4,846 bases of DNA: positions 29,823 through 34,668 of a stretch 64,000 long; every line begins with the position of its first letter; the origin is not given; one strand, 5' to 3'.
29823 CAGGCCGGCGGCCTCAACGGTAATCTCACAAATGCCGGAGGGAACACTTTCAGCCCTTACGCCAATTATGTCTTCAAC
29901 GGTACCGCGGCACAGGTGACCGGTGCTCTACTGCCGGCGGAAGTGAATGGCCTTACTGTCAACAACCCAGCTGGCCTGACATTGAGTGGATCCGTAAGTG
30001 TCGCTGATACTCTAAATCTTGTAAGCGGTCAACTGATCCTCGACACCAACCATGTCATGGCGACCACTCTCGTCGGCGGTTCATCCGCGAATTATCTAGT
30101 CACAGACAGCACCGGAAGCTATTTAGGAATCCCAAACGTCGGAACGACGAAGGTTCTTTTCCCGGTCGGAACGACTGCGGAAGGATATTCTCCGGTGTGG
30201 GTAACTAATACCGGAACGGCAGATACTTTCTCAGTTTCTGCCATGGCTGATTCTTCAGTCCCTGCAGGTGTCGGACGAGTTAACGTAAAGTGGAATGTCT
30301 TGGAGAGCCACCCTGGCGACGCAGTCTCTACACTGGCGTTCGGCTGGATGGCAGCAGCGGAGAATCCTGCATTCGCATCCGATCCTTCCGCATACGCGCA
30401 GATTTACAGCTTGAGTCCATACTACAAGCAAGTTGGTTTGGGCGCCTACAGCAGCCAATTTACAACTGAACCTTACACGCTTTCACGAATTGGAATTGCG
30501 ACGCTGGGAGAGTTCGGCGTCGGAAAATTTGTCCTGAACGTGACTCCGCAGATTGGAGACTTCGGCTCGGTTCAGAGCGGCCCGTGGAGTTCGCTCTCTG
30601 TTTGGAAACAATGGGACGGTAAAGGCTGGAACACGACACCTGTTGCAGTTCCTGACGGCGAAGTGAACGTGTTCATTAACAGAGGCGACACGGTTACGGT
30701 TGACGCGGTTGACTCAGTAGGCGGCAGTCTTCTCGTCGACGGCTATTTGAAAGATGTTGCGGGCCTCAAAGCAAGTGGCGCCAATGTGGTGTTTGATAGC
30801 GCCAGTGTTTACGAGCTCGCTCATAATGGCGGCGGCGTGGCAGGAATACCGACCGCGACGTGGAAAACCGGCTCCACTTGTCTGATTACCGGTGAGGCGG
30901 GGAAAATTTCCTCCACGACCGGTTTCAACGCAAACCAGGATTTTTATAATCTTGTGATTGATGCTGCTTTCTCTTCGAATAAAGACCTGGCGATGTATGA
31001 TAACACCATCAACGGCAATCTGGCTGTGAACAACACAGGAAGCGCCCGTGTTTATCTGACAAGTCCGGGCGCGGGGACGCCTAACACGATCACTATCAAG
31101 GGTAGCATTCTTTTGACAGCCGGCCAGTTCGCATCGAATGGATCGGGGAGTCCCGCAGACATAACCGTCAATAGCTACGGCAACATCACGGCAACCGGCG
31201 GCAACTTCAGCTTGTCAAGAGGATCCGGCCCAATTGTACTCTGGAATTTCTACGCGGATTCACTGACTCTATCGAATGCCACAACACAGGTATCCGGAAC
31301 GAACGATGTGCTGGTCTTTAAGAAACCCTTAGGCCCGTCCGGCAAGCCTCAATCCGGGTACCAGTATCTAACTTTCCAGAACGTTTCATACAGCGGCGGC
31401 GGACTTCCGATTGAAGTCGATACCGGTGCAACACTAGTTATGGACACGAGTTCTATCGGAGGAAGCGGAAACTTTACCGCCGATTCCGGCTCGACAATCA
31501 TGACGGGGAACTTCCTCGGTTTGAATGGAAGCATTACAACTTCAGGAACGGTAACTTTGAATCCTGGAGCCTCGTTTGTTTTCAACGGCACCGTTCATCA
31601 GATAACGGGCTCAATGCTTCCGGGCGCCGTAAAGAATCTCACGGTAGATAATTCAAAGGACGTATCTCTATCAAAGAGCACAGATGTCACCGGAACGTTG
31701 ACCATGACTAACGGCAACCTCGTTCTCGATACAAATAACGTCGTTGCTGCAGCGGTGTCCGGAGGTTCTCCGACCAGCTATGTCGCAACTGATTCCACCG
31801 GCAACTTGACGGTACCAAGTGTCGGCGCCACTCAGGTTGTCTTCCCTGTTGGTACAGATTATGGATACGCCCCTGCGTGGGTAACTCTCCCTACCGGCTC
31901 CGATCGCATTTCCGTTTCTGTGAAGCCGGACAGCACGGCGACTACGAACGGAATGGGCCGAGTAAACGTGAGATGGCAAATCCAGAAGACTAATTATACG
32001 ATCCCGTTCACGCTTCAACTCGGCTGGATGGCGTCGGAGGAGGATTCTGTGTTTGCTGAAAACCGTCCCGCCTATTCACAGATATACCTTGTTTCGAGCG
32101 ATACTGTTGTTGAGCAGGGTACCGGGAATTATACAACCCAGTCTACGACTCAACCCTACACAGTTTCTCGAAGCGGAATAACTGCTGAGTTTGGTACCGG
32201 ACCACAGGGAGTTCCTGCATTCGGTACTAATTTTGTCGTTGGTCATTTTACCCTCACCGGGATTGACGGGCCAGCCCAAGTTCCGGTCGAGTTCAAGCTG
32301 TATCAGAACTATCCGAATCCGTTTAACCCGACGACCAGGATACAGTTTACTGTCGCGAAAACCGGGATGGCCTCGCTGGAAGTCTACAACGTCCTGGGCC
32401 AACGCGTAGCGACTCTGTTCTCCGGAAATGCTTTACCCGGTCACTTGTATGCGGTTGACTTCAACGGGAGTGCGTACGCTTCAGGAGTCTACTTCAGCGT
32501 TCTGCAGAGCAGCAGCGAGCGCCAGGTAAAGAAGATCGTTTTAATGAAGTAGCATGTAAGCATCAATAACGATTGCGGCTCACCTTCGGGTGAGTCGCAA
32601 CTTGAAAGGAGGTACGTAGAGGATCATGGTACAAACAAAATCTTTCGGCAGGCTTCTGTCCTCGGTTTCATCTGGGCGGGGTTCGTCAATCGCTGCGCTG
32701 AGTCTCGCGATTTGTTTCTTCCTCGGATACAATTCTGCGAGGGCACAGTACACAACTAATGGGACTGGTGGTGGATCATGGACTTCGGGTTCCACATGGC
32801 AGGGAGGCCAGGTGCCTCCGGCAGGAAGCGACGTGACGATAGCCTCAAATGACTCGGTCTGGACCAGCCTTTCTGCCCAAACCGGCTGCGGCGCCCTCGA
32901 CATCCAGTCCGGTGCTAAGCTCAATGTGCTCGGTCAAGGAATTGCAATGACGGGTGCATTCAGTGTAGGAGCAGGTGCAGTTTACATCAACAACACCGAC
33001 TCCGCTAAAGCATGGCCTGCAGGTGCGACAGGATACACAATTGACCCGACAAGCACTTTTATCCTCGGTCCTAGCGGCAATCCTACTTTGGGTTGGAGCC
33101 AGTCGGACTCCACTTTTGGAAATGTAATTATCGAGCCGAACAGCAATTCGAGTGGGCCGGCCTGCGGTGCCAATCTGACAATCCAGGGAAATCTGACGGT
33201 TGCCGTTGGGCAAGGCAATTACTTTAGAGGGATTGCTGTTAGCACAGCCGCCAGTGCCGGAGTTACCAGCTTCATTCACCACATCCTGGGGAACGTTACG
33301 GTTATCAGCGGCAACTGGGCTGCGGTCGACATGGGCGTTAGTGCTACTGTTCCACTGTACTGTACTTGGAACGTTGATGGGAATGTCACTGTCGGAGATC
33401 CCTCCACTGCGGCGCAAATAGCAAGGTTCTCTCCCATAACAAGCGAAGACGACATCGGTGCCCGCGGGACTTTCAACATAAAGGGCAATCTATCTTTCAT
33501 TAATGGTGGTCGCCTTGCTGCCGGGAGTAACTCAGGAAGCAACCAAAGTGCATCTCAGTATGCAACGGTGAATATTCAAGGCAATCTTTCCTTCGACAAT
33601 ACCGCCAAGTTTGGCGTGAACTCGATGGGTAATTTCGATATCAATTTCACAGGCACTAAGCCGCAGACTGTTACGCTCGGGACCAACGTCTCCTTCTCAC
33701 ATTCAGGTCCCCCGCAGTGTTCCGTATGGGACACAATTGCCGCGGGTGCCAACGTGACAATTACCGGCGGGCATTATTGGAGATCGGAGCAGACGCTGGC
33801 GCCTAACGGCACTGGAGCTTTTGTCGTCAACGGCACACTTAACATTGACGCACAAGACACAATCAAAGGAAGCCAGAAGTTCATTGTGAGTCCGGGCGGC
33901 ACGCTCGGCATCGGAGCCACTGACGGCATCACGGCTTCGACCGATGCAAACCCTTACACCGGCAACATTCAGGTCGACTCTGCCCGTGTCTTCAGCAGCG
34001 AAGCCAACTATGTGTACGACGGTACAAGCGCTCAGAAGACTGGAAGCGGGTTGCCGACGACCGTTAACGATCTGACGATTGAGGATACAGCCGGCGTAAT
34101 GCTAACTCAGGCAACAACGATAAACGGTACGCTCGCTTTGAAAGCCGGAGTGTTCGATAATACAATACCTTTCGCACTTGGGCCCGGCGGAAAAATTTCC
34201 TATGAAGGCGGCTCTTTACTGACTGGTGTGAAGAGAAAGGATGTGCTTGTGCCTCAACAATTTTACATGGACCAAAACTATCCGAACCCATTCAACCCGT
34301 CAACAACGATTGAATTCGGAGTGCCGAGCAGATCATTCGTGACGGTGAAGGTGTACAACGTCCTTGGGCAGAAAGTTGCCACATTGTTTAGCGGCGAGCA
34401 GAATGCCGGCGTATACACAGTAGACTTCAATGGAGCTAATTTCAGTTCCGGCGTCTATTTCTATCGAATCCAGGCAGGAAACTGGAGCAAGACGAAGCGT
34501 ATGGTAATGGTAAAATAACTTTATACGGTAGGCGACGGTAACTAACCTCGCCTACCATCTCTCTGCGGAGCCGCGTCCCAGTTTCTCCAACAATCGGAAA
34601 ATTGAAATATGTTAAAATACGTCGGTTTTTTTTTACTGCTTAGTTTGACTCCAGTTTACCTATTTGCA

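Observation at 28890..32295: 1249-aa cargo protein is an end-to-end tandem duplication of a ~580-aa unit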

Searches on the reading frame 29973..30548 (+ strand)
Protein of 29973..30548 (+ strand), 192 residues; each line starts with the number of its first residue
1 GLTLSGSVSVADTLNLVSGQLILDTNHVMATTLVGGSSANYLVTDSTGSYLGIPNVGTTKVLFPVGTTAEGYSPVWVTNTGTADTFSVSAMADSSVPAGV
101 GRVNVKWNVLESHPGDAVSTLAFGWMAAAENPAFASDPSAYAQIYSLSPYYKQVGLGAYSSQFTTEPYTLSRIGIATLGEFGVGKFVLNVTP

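Call 40: search_protein_families(library=pfam, alignment_id=A3, max_evalue=1)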
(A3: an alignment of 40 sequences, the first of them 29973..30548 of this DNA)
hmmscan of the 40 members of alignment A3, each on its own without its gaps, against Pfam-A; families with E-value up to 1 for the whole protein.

A. member 1, window:29973-30548:+ (192 aa): 1 family
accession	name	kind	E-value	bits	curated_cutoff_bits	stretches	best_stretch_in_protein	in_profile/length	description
PF19763.6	DUF6250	-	0.3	11.4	26.9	1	110-161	29-84/165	Domain of unknown function (DUF6250)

B. families by the number of members that match (of 40 scanned): 12 families
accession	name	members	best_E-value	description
PF21604.3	CRLF2_D1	2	0.032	Cytokine receptor-like factor 2-like, D1 domain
PF13620.12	CarboxypepD_reg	1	0.0015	Carboxypeptidase regulatory-like domain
PF03865.19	ShlB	1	0.0031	Haemolysin secretion/activation protein ShlB/FhaC/HecB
PF13752.12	DUF4165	1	0.04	Domain of unknown function (DUF4165)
PF09408.15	bCoV_S1_RBD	1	0.069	Betacoronavirus spike glycoprotein S1, receptor binding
PF14343.11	PrcB_C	1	0.086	PrcB C-terminal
PF22012.2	TSLPR_D1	1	0.13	Cytokine receptor-like factor 2, domain 1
PF21317.3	BetaGal_ABD_1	1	0.18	Beta-galactosidase, first all-beta domain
PF03785.20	Peptidase_C25_C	1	0.21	Peptidase family C25, C terminal ig-like domain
PF20823.2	Cmr2_Zn-bd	1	0.26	CRISPR RNA silencing complex Cmr2 subunit, Zn-binding domain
PF19763.6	DUF6250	1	0.3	Domain of unknown function (DUF6250)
PF23987.1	Phage_holin_10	1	0.51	Bacteriophage holin Pam3 gp28 family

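Call 42: search_solved_structures(query=A3, max_evalue=10)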
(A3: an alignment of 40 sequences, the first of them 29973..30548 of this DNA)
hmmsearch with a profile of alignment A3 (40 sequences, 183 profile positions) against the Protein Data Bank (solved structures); distinct sequences matched with E-value up to 10: 8.
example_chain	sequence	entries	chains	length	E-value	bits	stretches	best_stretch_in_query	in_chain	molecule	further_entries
2ky9_A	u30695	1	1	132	0.066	16.1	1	76-159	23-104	Uncharacterized protein ydhK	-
4fib_A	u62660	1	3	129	0.074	16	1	76-159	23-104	Uncharacterized protein ydhK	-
4mdw_A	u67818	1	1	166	0.13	15.2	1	76-159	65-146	Uncharacterized protein YdhK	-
1ay9_A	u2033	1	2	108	0.37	13.7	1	26-88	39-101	UMUD PROTEIN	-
1umu_A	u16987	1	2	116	0.39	13.6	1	26-88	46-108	UMUD'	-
1i4v_A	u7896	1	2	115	0.44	13.4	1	26-88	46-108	UMUD' PROTEIN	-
8gmt_B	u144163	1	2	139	1.2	12.1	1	26-88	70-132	DNA polymerase V subunit UmuD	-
3tfw_A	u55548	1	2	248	1.8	11.4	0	54-96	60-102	Putative O-methyltransferase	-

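Call 45: predict_structure(alignment_id=A3)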
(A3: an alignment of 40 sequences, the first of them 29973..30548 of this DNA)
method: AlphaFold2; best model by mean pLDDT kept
length: 192 residues; sequences in the alignment: 40
mean_pLDDT: 94.0   pTM: 0.90
mean pLDDT of the five models: 94.0, 93.6, 93.6, 92.9, 92.8
residues with pLDDT >= 90: 170; 70-90: 13; 50-70: 8; < 50: 1
segments of 3 or more residues with pLDDT < 50: none
pLDDT, mean of each block of 10 residues (from residue 1): 92 96 97 96 96 98 98 98 98 77 96 95 98 95 92 94 98 97 83 51
secondary structure, 60 per line:
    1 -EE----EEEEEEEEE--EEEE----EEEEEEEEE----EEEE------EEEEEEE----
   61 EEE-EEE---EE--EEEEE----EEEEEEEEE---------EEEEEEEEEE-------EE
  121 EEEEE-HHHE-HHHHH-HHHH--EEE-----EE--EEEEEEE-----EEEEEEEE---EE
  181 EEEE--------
elements in order: E8-16 E19-22 E27-35 E40-43 E50-56 E61-63 E65-67 E75-79 E84-92 E102-111 E119-125 H132-136 H138-141 E144-146 E156-162 E168-175 E179-184
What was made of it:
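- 29973..30548 (+): module B1 (aa 391-582): last solenoid turn plus a ~165-aa beta-sandwich. AF2 pLDDT 94.0, pTM 0.90 (call 45).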

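Call 47: fold_search(model_id=the predicted structure, library=pdb)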
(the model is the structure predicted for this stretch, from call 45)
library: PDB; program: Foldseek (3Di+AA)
matches with E <= 10: 365; with E <= 0.001: 0
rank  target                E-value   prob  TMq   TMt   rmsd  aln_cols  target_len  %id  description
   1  6svk_A                2.1e-02  0.93  0.35  0.45   6.3       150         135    7  human Myeloid-derived growth factor (MYDGF) (released 2019-11-27)
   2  8oek                  8.5e-02  0.23  0.24  0.16  10.2       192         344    8  Crystal structure of the HormR-GAIN domains of adhesion GPCR ADGRB2 (BAI2) in the uncleaved state (released 2023-05-31)
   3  9mqr_A                9.0e-02  0.63  0.33  0.27   7.9       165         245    7  A8 Fab in complex with CD97 (released 2025-09-24)
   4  9mc7_A                1.9e-01  0.13  0.19  0.06  18.7       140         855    9  Cryo-EM structure of Human UBA1-UBE2O-Ub -Recruitment state 4 (released 2026-03-25)
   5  6m3r_E                2.2e-01  0.38  0.28  0.14   5.9       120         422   11  Crystal structure of AnkG/beta4-spectrin complex (released 2020-05-13)
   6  6e1r_A                2.5e-01  0.04  0.15  0.07  16.9       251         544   11  Crystal structure of the Acinetobacter phage vB_ApiP_P1 tailspike protein (released 2019-07-17)
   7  6e1r_B                2.7e-01  0.04  0.15  0.07  17.1       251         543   11  Crystal structure of the Acinetobacter phage vB_ApiP_P1 tailspike protein (released 2019-07-17)
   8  8csp_9                5.7e-01  0.06  0.17  0.10  13.5       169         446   14  Human mitochondrial small subunit assembly intermediate (State A) (released 2022-12-14)
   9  7jwf_B                6.4e-01  0.03  0.15  0.07  15.9       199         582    8  Crystal structure of PdGH110B D344N in complex with alpha-(1,3)-galactobiose (released 2020-11-04)
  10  9h6g_B                7.1e-01  0.23  0.30  0.08   8.6       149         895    9  Inactive Bacteroides ovatus GH98 endoxylanase E361A in complex with arabino-xylooligosaccharide (released 2025-11-05)
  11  4d6f_A                8.0e-01  0.09  0.23  0.10   8.4       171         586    9  Crystal structure of a family 98 glycoside hydrolase catalytic module (Sp3GH98) in complex with the type 1 blood group (released 2014-11-26)
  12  8iq9_B                8.0e-01  0.02  0.14  0.07  18.8       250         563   12  Crystal structure of trimeric K2-2 TSP in complex with tetrasaccharide and octasaccharide (released 2024-02-21)
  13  1qex_A                8.0e-01  0.01  0.12  0.09  20.3       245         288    9  BACTERIOPHAGE T4 GENE PRODUCT 9 (GP9), THE TRIGGER OF TAIL CONTRACTION AND THE LONG TAIL FIBERS CONNECTOR (released 1999-10-05)
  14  3g5b                  8.9e-01  0.25  0.31  0.18   6.3       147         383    9  The structure of UNC5b cytoplasmic domain (released 2009-04-07)
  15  5w6h_A                9.9e-01  0.03  0.17  0.07  15.9       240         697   10  Crystal structure of Bacteriophage CBA120 tailspike protein 4 enzymatically active domain (TSP4dN, orf213) (released 2018-10-24)
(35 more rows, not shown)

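Call 54: search_protein_representatives(alignment_id=A3)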
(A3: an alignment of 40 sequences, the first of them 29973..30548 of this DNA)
Query: 40 sequences, 183 profile positions. Proteins with E-value up to 0.001 (for the whole library): 4440; up to 1e-10: 2532; up to 1e-30: 163. The best 150 are listed.
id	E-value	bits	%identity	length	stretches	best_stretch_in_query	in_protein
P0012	1.2e-146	501.0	-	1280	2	1-183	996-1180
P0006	4.5e-139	476.3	-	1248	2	1-183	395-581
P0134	9.1e-129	442.7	-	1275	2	1-183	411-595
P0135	3.6e-104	362.5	-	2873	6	3-182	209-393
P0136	1.8e-95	334.2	-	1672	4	1-180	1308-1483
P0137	2.2e-88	311.1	-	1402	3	1-181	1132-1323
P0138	2.4e-87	307.7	-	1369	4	1-179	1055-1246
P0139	1.5e-85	301.8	-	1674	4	2-180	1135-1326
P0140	1.5e-78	279.0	-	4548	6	2-171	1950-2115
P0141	2.6e-70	252.1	-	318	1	1-182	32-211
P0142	8.5e-69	247.2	-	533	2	1-183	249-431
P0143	1.8e-68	246.2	-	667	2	1-183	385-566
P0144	6.5e-68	244.3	-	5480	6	2-182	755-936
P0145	5.4e-67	241.3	-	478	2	1-183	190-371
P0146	9.8e-67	240.5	-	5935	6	2-179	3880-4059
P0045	4.2e-54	199.3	-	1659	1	1-181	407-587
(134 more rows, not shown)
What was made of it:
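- B repeats up to 6-8 times in giant proteins of up to 5,935 aa (call 54).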

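Call 56: search_protein_families(library=pfam, alignment_id=A4, max_evalue=0.00001)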
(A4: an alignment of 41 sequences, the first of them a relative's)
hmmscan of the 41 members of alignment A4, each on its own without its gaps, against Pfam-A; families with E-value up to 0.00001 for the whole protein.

A. member 1, P0134 (1275 aa): 0 families

B. families by the number of members that match (of 41 scanned): 17 families
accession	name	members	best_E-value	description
PF18962.6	Por_Secre_tail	35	1.5e-12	Secretion system C-terminal sorting domain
PF13860.13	FlgD_ig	5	2.3e-11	FlgD Ig-like domain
PF00331.26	Glyco_hydro_10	4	4.4e-66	Glycosyl hydrolase family 10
PF07550.17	Shr-like_HID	2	1.6e-19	Heme-binding protein Shr-like, Hb-interacting domain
PF10162.14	G8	2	4.4e-13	G8 domain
PF00295.23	Glyco_hydro_28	1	1.5e-59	Glycosyl hydrolases family 28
PF01095.25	Pectinesterase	1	6.7e-56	Pectinesterase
PF04616.20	Glyco_hydro_43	1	1.5e-23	Glycosyl hydrolases family 43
PF22842.2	Pel9A-like_beta_helix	1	5.2e-16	Pel9A-like, right handed beta helix region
PF00754.31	F5_F8_type_C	1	7.8e-16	F5/8 type C domain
PF13229.12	Beta_helix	1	1.9e-15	Right handed beta helix region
PF22633.2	F5_F8_type_C_2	1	3.1e-12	NedA-like, galactose-binding domain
PF16656.11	Pur_ac_phosph_N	1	7.7e-10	Purple acid Phosphatase, N-terminal domain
PF00041.27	fn3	1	1.7e-09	Fibronectin type III domain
PF14828.11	Amnionless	1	1.7e-06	Amnionless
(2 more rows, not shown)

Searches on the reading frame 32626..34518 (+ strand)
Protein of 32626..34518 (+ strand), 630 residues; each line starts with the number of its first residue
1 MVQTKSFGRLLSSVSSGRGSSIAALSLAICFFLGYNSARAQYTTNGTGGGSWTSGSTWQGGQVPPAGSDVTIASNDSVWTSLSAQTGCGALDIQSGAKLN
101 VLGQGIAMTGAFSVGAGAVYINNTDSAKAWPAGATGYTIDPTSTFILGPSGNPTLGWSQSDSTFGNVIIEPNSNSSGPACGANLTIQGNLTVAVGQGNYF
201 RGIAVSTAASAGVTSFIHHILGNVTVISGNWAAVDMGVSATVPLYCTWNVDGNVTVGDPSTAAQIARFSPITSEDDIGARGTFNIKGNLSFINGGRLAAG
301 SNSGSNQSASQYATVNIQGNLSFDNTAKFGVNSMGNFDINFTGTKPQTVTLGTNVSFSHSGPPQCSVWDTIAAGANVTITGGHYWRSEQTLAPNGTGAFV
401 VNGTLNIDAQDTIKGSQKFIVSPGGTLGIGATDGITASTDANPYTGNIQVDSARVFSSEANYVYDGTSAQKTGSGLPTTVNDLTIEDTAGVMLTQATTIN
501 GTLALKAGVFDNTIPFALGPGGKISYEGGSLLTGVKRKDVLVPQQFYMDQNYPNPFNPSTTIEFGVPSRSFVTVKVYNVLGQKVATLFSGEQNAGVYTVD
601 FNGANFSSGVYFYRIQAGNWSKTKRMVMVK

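Call 9: search_protein_families(library=pfam, proteins=[window:32626-34518:+], max_evalue=0.1)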
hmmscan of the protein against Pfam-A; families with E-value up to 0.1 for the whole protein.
window:32626-34518:+ (630 aa): 4 families
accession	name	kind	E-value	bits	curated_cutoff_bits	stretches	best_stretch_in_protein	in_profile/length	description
PF18962.6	Por_Secre_tail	-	1.7e-10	41.5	27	1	552-627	2-74/75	Secretion system C-terminal sorting domain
PF10162.14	G8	-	5.1e-07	30.1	22.9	0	57-101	1-43/124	G8 domain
PF13860.13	FlgD_ig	-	0.00016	22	27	1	570-611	23-69/79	FlgD Ig-like domain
PF13585.12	CHU_C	-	0.0032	18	27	1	572-621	29-77/86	CHU_C Type IX secretion signal domain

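Call 10: search_protein_families(library=ncbifam, proteins=[window:32626-34518:+], max_evalue=0.1)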
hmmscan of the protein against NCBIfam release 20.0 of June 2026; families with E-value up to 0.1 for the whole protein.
window:32626-34518:+ (630 aa): 4 families
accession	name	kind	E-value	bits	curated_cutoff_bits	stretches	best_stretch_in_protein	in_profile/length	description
TIGR04183.1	Por_Secre_tail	domain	7.6e-13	48.2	23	1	552-627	2-70/72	T9SS type A sorting domain-containing protein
NF052323.1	T9SSA_dep_M6i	equivalog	9.1e-08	30.5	600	1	539-629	951-1037/1043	T9SS-dependent M6-like inactivated metalloprotease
NF038113.1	T9SSA_dep_M36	equivalog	3.7e-07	28.7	885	1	551-628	795-868/869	T9SS-dependent M36 family metallopeptidase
NF005521.0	PRK07159.1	equivalog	0.0069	16.4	122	0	95-122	28-55/101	F0F1 ATP synthase subunit C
